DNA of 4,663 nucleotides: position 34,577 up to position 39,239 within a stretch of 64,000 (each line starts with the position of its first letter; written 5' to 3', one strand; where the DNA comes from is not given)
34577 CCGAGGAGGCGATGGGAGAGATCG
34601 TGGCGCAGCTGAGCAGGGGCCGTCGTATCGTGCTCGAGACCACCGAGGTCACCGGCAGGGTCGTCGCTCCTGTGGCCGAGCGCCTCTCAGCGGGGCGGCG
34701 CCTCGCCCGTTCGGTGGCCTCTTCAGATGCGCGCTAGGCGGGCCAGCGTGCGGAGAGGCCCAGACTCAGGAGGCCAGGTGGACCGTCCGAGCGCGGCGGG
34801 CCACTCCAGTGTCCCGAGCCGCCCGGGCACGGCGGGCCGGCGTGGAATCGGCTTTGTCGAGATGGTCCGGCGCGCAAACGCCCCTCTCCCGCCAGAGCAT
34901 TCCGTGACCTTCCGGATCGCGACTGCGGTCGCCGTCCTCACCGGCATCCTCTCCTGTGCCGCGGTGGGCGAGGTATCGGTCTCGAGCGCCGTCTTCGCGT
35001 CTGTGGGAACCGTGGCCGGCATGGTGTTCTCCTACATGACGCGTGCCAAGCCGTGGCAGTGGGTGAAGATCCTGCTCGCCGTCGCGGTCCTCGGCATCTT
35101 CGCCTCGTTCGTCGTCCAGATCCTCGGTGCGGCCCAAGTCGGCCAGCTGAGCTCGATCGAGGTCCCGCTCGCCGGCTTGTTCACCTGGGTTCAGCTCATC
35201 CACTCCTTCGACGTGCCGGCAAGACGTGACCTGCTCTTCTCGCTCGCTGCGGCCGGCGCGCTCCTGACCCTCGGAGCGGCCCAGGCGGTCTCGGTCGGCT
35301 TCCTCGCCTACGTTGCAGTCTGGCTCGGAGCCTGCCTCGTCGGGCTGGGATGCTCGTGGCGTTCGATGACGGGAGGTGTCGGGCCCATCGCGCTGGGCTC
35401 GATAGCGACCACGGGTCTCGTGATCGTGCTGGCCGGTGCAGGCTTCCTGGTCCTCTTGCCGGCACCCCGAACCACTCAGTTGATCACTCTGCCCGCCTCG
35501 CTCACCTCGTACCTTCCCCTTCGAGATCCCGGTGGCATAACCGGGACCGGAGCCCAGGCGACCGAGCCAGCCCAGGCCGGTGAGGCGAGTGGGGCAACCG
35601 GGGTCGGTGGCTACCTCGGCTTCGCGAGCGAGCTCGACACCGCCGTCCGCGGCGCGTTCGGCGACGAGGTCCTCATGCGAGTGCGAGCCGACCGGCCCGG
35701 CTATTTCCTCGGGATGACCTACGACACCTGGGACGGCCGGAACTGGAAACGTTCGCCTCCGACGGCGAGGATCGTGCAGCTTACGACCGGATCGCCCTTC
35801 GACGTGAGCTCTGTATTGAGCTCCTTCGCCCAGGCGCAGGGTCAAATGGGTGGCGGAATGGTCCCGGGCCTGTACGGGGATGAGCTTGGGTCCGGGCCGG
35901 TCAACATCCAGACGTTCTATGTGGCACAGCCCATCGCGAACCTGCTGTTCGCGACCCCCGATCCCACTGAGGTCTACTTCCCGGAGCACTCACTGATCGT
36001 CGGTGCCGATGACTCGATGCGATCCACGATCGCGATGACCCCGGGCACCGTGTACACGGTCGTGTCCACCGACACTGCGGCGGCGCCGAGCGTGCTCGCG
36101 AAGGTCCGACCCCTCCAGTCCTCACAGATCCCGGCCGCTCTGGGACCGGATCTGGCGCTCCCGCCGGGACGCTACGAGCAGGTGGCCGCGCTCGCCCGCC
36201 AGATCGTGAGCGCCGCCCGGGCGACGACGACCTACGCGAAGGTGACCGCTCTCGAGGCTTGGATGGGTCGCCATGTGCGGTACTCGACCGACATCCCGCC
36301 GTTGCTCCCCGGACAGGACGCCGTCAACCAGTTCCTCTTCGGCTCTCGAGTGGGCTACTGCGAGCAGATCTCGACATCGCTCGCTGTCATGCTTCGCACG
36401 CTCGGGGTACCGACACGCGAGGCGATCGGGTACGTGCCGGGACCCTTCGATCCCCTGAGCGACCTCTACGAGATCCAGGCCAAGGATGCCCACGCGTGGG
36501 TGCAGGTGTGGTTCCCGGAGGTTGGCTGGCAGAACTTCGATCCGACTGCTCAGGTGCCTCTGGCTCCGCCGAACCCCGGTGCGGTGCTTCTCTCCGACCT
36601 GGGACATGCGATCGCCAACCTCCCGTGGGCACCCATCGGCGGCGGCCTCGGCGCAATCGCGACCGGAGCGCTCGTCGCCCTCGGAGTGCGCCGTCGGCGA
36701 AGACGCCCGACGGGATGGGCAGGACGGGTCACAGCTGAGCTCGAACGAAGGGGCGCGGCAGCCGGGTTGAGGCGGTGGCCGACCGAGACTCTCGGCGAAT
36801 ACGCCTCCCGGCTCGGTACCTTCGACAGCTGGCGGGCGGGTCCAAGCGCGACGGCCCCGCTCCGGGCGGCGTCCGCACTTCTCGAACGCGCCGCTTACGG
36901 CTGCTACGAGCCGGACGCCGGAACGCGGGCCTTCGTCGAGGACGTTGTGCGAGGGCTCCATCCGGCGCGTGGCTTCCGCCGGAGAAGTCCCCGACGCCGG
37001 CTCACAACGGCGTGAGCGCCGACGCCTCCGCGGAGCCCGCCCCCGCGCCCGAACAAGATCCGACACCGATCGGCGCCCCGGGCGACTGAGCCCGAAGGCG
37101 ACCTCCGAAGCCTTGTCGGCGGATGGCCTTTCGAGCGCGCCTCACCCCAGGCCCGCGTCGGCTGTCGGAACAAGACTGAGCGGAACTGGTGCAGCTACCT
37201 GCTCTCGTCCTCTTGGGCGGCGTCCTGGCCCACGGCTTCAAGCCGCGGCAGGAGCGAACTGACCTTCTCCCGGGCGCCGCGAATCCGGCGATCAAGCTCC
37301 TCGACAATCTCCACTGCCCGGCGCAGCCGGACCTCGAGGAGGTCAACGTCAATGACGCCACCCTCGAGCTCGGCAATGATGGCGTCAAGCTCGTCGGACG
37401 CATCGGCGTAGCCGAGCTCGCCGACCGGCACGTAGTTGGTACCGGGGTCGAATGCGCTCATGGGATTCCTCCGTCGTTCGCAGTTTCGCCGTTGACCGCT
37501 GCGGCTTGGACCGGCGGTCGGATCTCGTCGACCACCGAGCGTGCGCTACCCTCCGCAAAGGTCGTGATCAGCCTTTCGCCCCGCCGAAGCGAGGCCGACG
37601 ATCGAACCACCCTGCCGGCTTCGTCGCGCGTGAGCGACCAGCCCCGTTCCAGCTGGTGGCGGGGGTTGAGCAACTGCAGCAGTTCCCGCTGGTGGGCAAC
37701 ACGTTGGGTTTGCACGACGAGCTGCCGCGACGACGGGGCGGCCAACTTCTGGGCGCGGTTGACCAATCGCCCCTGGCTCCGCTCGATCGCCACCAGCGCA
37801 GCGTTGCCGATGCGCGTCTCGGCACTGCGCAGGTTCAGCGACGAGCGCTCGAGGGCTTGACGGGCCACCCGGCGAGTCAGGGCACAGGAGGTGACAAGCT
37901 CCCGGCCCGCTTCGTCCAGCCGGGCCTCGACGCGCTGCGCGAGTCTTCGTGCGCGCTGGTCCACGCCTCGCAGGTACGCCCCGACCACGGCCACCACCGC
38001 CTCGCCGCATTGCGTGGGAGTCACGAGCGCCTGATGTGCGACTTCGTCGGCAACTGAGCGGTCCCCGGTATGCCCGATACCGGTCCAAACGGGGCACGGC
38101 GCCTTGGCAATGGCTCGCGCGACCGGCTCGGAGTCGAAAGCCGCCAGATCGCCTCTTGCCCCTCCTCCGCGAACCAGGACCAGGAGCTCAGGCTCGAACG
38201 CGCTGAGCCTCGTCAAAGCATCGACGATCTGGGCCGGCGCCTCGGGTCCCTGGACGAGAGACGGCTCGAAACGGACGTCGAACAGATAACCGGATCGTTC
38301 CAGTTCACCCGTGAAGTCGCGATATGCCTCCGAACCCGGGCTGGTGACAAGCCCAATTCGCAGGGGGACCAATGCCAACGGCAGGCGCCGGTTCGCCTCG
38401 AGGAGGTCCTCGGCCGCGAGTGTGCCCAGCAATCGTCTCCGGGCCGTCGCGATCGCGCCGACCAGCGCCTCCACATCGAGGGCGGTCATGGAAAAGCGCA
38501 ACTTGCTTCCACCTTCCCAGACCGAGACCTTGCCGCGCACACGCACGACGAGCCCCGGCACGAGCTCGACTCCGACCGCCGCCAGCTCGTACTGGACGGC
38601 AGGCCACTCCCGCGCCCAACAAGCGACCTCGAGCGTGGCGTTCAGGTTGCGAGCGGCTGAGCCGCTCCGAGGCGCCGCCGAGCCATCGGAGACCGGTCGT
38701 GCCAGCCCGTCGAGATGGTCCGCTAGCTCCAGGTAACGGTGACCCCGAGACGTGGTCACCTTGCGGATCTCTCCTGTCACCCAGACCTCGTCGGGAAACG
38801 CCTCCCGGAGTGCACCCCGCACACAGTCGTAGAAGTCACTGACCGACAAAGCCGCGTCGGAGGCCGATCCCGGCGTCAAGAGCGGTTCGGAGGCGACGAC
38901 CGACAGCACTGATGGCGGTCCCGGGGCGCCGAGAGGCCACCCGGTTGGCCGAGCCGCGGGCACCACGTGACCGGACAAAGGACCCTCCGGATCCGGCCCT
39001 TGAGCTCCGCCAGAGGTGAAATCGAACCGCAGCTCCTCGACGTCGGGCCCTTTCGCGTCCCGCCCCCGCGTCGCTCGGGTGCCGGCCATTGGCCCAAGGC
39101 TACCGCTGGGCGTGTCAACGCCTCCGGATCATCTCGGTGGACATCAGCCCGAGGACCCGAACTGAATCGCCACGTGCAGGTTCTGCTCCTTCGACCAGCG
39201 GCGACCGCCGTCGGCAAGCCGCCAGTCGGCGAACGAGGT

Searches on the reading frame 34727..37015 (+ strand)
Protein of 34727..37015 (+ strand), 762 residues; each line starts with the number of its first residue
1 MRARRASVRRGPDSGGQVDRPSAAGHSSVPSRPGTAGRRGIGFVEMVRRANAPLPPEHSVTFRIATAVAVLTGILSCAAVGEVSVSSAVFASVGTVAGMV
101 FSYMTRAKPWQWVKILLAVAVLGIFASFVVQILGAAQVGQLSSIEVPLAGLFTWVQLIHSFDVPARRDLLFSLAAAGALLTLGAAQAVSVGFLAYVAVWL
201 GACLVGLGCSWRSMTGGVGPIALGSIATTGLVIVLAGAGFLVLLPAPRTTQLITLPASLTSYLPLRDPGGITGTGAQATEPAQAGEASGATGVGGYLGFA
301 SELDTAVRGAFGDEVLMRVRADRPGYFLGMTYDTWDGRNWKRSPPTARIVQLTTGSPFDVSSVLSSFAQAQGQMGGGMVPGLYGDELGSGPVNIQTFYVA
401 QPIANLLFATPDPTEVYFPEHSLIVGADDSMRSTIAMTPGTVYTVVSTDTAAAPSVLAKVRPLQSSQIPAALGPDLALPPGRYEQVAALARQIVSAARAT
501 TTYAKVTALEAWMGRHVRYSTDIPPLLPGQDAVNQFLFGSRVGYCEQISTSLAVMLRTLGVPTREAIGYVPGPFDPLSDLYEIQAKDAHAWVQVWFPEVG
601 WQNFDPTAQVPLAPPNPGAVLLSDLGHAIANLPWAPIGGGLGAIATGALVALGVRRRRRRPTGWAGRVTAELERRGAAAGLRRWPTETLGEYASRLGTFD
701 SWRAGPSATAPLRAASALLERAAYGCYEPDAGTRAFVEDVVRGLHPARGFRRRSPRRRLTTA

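Call 32: search_protein_families(library=pfam, proteins=[window:34727-37015:+], max_evalue=0.001)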
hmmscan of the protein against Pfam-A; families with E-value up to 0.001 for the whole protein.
window:34727-37015:+ (762 aa): 3 families
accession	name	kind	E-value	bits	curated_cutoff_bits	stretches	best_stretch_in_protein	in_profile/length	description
PF01841.26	Transglut_core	-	1.2e-23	83.9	23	1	488-606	2-108/108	Transglutaminase-like superfamily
PF11992.13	TgpA_N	-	1.2e-09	38.1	30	1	66-451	2-330/333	TgpA N-terminal domain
PF13559.11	DUF4129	-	5.6e-08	33.2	24.8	1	671-739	4-66/69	Domain of unknown function (DUF4129)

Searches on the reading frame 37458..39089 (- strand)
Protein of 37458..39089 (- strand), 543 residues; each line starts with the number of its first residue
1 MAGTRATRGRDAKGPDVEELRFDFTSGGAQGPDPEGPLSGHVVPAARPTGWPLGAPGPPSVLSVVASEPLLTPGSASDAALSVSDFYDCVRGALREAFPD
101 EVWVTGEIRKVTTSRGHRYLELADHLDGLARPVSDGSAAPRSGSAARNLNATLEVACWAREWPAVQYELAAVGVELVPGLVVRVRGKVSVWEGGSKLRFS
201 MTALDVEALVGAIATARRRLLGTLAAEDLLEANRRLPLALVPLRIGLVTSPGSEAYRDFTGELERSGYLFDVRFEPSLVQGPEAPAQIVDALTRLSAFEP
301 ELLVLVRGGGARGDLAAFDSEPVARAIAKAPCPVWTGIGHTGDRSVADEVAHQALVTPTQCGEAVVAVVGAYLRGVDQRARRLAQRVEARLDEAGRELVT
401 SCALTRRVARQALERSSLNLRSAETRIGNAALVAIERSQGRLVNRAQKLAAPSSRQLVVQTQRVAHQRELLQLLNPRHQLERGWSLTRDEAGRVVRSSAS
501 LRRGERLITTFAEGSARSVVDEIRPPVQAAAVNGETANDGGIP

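Call 33: search_protein_families(library=pfam, proteins=[window:37458-39089:-], max_evalue=0.001)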
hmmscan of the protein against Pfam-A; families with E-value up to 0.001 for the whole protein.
window:37458-39089:- (543 aa): 3 families
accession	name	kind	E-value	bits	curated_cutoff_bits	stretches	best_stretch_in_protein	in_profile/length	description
PF02601.20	Exonuc_VII_L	-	5.3e-61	207.3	35.9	1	229-517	1-313/315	Exonuclease VII, large subunit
PF13742.12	tRNA_anti_2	-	3.6e-12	46.8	27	1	81-203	1-93/95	OB-fold nucleic acid binding domain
PF01336.31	tRNA_anti-codon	-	0.00048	20.5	27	0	152-207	28-73/75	OB-fold nucleic acid binding domain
